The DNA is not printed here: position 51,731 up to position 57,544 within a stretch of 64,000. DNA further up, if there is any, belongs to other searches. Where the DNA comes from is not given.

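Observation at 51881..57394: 1837-aa Gly/Asn/Thr-rich giant autotransporter sharing the same N-terminal ankyrin + hydrophobic Gly/Ala module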

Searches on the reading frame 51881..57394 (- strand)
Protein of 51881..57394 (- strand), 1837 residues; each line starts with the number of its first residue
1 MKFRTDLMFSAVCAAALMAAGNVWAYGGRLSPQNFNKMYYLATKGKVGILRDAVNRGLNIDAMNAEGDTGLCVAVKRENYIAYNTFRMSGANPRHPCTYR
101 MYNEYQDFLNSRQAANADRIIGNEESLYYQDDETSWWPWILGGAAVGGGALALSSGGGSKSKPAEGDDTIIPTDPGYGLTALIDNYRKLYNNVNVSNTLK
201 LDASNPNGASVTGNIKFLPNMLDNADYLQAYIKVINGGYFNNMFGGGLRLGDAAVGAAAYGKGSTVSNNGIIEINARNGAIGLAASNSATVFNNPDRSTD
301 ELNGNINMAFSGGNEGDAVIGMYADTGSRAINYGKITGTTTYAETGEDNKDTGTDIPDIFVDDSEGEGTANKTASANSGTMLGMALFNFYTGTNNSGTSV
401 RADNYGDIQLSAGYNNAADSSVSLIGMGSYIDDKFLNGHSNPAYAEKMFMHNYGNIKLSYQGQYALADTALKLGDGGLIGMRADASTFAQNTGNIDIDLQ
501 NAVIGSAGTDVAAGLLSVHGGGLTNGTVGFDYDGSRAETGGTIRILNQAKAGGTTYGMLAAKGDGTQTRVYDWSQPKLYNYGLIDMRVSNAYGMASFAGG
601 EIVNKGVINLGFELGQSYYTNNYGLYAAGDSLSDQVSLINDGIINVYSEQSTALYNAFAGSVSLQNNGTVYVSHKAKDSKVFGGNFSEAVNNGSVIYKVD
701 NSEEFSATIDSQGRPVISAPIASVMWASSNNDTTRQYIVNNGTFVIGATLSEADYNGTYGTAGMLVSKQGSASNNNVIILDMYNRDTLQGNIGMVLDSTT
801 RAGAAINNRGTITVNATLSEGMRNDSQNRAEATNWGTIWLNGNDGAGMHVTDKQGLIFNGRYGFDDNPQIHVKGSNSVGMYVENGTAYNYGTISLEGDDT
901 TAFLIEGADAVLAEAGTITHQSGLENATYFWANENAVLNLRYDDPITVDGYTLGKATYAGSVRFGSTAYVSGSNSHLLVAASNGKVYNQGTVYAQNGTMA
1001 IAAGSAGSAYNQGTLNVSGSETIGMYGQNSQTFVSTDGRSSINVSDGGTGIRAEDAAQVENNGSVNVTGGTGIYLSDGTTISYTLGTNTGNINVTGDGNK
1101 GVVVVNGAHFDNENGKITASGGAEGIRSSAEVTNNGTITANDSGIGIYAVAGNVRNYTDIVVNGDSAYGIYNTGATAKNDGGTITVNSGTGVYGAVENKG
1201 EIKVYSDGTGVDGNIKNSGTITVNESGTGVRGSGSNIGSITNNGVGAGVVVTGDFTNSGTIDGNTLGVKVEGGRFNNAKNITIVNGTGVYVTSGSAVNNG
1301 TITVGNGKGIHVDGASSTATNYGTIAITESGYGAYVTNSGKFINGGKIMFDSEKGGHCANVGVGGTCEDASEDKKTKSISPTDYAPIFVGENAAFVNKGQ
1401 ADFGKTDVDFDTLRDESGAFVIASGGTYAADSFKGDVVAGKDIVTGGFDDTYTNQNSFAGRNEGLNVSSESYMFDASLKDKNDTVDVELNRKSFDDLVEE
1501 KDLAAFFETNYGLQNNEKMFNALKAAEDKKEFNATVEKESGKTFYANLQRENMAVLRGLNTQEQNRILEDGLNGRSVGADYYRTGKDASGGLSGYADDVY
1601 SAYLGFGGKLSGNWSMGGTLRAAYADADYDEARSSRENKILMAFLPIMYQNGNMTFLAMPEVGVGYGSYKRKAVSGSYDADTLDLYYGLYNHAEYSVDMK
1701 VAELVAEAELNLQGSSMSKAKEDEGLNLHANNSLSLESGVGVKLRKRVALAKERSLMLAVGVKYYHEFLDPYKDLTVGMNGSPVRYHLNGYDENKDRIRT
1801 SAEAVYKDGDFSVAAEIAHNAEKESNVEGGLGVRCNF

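Call 6: search_protein_families(library=pfam, proteins=[window:51881-57394:-], max_evalue=0.1)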
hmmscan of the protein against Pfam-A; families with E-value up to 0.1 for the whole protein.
window:51881-57394:- (1837 aa): 1 family
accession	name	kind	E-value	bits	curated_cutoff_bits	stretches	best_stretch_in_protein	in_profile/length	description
PF13637.12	Ank_4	-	0.053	14.3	22.7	0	39-80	2-43/50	Ankyrin repeats (many copies)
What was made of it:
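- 57056..57307 (-): Ankyrin-like domain, aa 30-113, with invariant Cys72 and Cys97. Pfam Ank_4 is sub-threshold at E 0.053 (call 6).
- On Ankyrin repeat: Pfam Ank_4 scores only E 0.053, 14.3 bits, below the 22.7 cut-off (call 6).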

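Call 9: search_protein_families(library=ncbifam, proteins=[window:51881-57394:-], max_evalue=0.1)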
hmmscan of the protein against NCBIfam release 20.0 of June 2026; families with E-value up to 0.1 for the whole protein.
window:51881-57394:- (1837 aa): 0 families

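Call 10: find_homologous_proteins(query=window:51881-57394:-)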
Query window:51881-57394:- (1837 aa): 1359 proteins with E <= 0.001 among 8000 candidates; the best 120 are listed.
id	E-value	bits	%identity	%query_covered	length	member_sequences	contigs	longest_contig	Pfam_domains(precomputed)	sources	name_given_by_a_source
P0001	0.0e+0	4035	100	100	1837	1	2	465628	PF27415.1,PF27417.1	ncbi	-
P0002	0.0e+0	2911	74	100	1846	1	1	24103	PF27415.1,PF27417.1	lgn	-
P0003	0.0e+0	2681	69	100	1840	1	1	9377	PF27415.1,PF27417.1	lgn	-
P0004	0.0e+0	2612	67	100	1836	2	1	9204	PF27417.1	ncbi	-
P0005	0.0e+0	2422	63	100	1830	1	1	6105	PF27415.1,PF27417.1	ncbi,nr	ncbi:MAG: autotransporter outer membrane beta-barrel domain-containing protein [Acetobacter sp.]|nr:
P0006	0.0e+0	2183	58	100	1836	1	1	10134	PF27415.1,PF27417.1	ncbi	-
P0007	0.0e+0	2060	56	100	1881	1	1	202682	PF27415.1,PF27417.1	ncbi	-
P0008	0.0e+0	1960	55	100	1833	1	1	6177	PF27417.1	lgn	-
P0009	0.0e+0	1951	55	100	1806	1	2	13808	PF27415.1,PF27417.1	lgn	-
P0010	0.0e+0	1946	54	100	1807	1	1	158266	PF27417.1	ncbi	-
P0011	0.0e+0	1945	55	100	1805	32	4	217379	PF27415.1,PF27417.1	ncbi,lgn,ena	-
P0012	0.0e+0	1943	55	100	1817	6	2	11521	PF27415.1,PF27417.1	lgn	-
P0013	0.0e+0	1942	54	100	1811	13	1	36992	PF27417.1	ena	-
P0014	0.0e+0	1939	54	100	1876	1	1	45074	PF27415.1,PF27417.1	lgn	-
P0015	0.0e+0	1937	54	100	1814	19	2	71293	PF27417.1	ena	-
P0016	0.0e+0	1933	55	100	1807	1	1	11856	PF27415.1,PF27417.1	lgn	-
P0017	0.0e+0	1931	54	100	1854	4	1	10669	PF27415.1,PF27417.1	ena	-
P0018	0.0e+0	1929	55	100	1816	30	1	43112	PF27415.1,PF27417.1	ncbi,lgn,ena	-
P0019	0.0e+0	1925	51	68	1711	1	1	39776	PF27415.1,PF27417.1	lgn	-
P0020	0.0e+0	1919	54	100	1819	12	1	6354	PF27415.1,PF27417.1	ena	-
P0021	0.0e+0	1915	54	100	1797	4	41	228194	PF27415.1,PF27417.1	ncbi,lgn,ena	-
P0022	0.0e+0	1911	53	100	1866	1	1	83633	PF27415.1,PF27417.1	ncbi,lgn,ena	-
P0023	0.0e+0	1909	53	100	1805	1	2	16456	PF27415.1,PF27417.1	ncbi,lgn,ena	-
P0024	0.0e+0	1907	53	100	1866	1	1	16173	PF27415.1,PF27417.1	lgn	-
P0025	0.0e+0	1902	54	100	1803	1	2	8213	PF27415.1,PF27417.1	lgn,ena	-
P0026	0.0e+0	1901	53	100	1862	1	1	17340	PF27417.1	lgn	-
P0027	0.0e+0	1896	53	100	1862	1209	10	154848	PF27415.1,PF27417.1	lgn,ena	-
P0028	0.0e+0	1895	54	99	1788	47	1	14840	PF27415.1,PF27417.1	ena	-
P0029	0.0e+0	1895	53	100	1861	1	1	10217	PF27415.1,PF27417.1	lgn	-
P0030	0.0e+0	1885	53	100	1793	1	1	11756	PF27415.1,PF27417.1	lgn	-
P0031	0.0e+0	1880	53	100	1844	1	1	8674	PF27415.1,PF27417.1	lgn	-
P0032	0.0e+0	1874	53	100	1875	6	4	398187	PF27417.1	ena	-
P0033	0.0e+0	1873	53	100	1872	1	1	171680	PF27415.1,PF27417.1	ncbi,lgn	-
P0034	0.0e+0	1862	54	100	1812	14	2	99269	PF27415.1,PF27417.1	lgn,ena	-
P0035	0.0e+0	1861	53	100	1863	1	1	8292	PF27415.1,PF27417.1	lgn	-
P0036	0.0e+0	1853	53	100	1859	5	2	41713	PF27417.1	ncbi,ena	-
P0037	0.0e+0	1853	52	98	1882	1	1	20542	PF27415.1,PF27417.1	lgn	-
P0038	0.0e+0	1846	53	100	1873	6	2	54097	PF27415.1,PF27417.1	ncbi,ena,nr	ncbi:MAG: hypothetical protein IJE43_16360 [Alphaproteobacteria bacterium]|nr:hypothetical protein [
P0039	0.0e+0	1842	51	100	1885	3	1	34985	PF27417.1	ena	-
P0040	0.0e+0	1823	51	100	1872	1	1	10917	PF27415.1,PF27417.1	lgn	-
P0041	0.0e+0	1821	51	100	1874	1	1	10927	PF27415.1,PF27417.1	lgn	-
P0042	0.0e+0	1816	51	100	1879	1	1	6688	PF27417.1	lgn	-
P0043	0.0e+0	1804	51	99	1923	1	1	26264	PF27415.1,PF27417.1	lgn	-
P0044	0.0e+0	1801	51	100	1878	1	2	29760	PF27415.1,PF27417.1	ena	-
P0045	0.0e+0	1799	51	100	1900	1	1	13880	PF27415.1,PF27417.1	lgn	-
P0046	0.0e+0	1799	52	100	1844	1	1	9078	PF27415.1,PF27417.1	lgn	-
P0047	0.0e+0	1795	51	100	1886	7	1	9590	PF27415.1,PF27417.1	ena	-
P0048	0.0e+0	1788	51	100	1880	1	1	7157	PF27417.1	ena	-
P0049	0.0e+0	1785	51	100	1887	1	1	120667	PF27417.1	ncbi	-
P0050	0.0e+0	1784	52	100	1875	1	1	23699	PF27415.1,PF27417.1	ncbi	-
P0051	0.0e+0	1763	51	100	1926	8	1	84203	PF27415.1,PF27417.1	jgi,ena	-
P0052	0.0e+0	1760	50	100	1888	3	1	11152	PF27417.1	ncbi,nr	ncbi:MAG: hypothetical protein J6W96_04980 [Alphaproteobacteria bacterium]|nr:hypothetical protein [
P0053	0.0e+0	1757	50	100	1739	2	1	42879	PF27415.1,PF27417.1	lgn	-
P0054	0.0e+0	1751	50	100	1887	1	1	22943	PF27415.1,PF27417.1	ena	-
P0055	0.0e+0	1750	50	100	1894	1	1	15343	PF27417.1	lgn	-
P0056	0.0e+0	1747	51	100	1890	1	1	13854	PF27415.1,PF27417.1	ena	-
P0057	0.0e+0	1746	53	61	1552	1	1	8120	PF27415.1,PF27417.1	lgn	-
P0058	0.0e+0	1739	49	100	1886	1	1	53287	PF27417.1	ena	-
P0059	0.0e+0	1728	49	100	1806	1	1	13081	PF27415.1,PF27417.1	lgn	-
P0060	0.0e+0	1728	53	80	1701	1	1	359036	PF27415.1,PF27417.1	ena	-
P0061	0.0e+0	1727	49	100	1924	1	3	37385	PF27415.1,PF27417.1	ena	-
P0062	0.0e+0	1725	47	100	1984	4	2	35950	PF27415.1,PF27417.1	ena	-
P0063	0.0e+0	1715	48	100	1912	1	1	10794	PF27415.1,PF27417.1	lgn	-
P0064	0.0e+0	1715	50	100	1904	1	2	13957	PF27415.1,PF27417.1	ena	-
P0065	0.0e+0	1706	49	100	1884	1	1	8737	PF27415.1,PF27417.1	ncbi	-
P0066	0.0e+0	1692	49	100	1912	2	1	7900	PF27417.1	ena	-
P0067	0.0e+0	1670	49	99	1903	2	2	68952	PF27415.1,PF27417.1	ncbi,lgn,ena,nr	ncbi:MAG: hypothetical protein IJ864_03645 [Alphaproteobacteria bacterium]|nr:hypothetical protein [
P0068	0.0e+0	1606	49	100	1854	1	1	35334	PF27417.1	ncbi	-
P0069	0.0e+0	1605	47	100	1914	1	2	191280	PF27415.1,PF27417.1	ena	-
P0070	0.0e+0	1599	48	100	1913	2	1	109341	PF27415.1,PF27417.1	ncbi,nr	ncbi:MAG: hypothetical protein IJZ30_00260 [Alphaproteobacteria bacterium]|nr:hypothetical protein [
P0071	0.0e+0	1599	48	100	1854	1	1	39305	PF27415.1,PF27417.1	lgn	-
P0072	0.0e+0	1586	48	99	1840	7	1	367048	PF27415.1,PF27417.1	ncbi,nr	ncbi:MAG: autotransporter outer membrane beta-barrel domain-containing protein [Alphaproteobacteria 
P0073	0.0e+0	1523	44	64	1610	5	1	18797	PF27415.1,PF27417.1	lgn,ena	-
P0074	0.0e+0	1516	47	58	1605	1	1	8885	PF27415.1,PF27417.1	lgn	-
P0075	0.0e+0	1515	46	58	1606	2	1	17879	PF27415.1,PF27417.1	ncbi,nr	ncbi:MAG: hypothetical protein J6C85_07370 [Alphaproteobacteria bacterium]|nr:hypothetical protein [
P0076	0.0e+0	1511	46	100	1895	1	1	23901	PF27415.1,PF27417.1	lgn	-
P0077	0.0e+0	1444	43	62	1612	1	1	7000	PF27417.1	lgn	-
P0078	0.0e+0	1429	45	100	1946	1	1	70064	PF27415.1,PF27417.1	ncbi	-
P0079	0.0e+0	1427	45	100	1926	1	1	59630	PF27417.1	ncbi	-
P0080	0.0e+0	1423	44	99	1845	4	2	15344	PF27415.1,PF27417.1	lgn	-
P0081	0.0e+0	1410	45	100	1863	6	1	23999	PF27417.1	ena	-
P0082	0.0e+0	1409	45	100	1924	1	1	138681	PF27417.1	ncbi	-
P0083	0.0e+0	1406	43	100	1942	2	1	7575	PF27415.1,PF27417.1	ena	-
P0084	0.0e+0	1405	44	100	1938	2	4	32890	PF27415.1,PF27417.1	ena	-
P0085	0.0e+0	1398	43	100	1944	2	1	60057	PF27417.1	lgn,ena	-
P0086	0.0e+0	1349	42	100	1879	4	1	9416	PF27417.1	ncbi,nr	ncbi:MAG: autotransporter outer membrane beta-barrel domain-containing protein [Alphaproteobacteria 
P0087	0.0e+0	1173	42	61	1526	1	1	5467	PF27415.1,PF27417.1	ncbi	-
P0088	3.9e-195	669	32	73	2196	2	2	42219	PF27415.1,PF27417.1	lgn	-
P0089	1.7e-191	657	32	73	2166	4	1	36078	PF27415.1,PF27417.1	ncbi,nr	ncbi:MAG: hypothetical protein Q4D80_02230 [Pseudomonadota bacterium]|nr:hypothetical protein [Pseud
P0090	6.8e-186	639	33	67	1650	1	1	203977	PF27415.1,PF27417.1,PF03797.26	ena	-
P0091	1.7e-185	637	32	75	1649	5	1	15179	PF27415.1,PF27417.1,PF03797.26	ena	-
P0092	1.5e-184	634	33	67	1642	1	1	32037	PF27415.1,PF27417.1,PF03797.26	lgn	-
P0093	1.6e-184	634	33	67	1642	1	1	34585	PF27415.1,PF27417.1,PF03797.26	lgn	-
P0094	1.9e-184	634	33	67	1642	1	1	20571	PF27415.1,PF27417.1,PF03797.26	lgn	-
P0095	2.0e-184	634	33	67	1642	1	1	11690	PF27415.1,PF27417.1,PF03797.26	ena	-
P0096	3.7e-184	633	33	67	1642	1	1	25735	PF27415.1,PF27417.1,PF03797.26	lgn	-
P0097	4.3e-184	633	33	67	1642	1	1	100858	PF27415.1,PF27417.1,PF03797.26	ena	-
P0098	5.3e-184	632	33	67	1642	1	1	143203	PF27415.1,PF27417.1,PF03797.26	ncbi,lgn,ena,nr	ncbi:MAG: autotransporter domain-containing protein [Alphaproteobacteria bacterium]|nr:autotransport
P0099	4.0e-183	630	33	67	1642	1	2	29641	PF27415.1,PF27417.1,PF03797.26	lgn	-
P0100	3.5e-182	626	33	66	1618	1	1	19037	PF27415.1,PF27417.1,PF03797.26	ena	-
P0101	1.2e-181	625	34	62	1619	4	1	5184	PF27415.1,PF27417.1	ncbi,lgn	-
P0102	6.6e-180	619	33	67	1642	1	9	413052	PF27415.1,PF27417.1,PF03797.26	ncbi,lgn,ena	-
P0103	3.4e-178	613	32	65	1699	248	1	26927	PF27417.1,PF03797.26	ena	-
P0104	2.2e-174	601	29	46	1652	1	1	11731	PF11765.14,PF27415.1,PF27417.1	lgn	-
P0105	3.4e-173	597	31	99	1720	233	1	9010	PF27415.1,PF27417.1,PF03797.26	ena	-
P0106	7.1e-171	589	31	99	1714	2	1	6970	PF27415.1,PF27417.1,PF03797.26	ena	-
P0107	1.3e-162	562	32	72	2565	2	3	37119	PF27415.1,PF27417.1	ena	-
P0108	2.2e-162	561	35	48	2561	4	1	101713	PF27415.1,PF27417.1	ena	-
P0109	2.2e-161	557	31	66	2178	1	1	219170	PF27417.1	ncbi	-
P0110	6.7e-160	553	30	71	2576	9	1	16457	PF27415.1,PF27417.1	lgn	-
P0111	1.4e-159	551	32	68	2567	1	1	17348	PF27415.1,PF27417.1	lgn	-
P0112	3.0e-155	537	33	58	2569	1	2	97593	PF27415.1,PF27417.1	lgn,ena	-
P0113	4.2e-155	537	34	48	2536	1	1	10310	PF27415.1,PF27417.1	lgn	-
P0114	5.5e-155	536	34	50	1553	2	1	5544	PF27417.1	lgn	-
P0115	9.1e-153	529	30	75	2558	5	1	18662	PF27415.1,PF27417.1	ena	-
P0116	3.0e-152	527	31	42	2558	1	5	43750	PF27415.1,PF27417.1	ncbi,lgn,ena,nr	ncbi:MAG: hypothetical protein IJ532_01315 [Alphaproteobacteria bacterium]|nr:hypothetical protein [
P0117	2.6e-150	521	29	42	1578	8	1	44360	PF27415.1,PF27417.1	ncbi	-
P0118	3.9e-150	520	30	71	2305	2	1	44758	PF27417.1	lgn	-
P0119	3.8e-149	517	30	96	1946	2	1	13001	PF27415.1,PF25783.2,PF27417.1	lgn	-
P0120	2.5e-148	514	30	73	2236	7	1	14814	PF27415.1,PF27417.1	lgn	-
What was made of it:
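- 51881..57394 (-): Complete gene for the 1837-aa type Va autotransporter (stop codon 51881-51883). There are 1359 homologues, and the closest 87 are full-length collinear (call 10).
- On BigA-type passenger (Pfam BigA_3rd PF27417, BigA_4th PF27415): Both are present in most of the 120 listed homologues (call 10).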

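Call 11: search_solved_structures(query=window:51881-57394:-, max_evalue=1)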
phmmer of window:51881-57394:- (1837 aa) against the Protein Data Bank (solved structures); distinct sequences matched with E-value up to 1: 0.
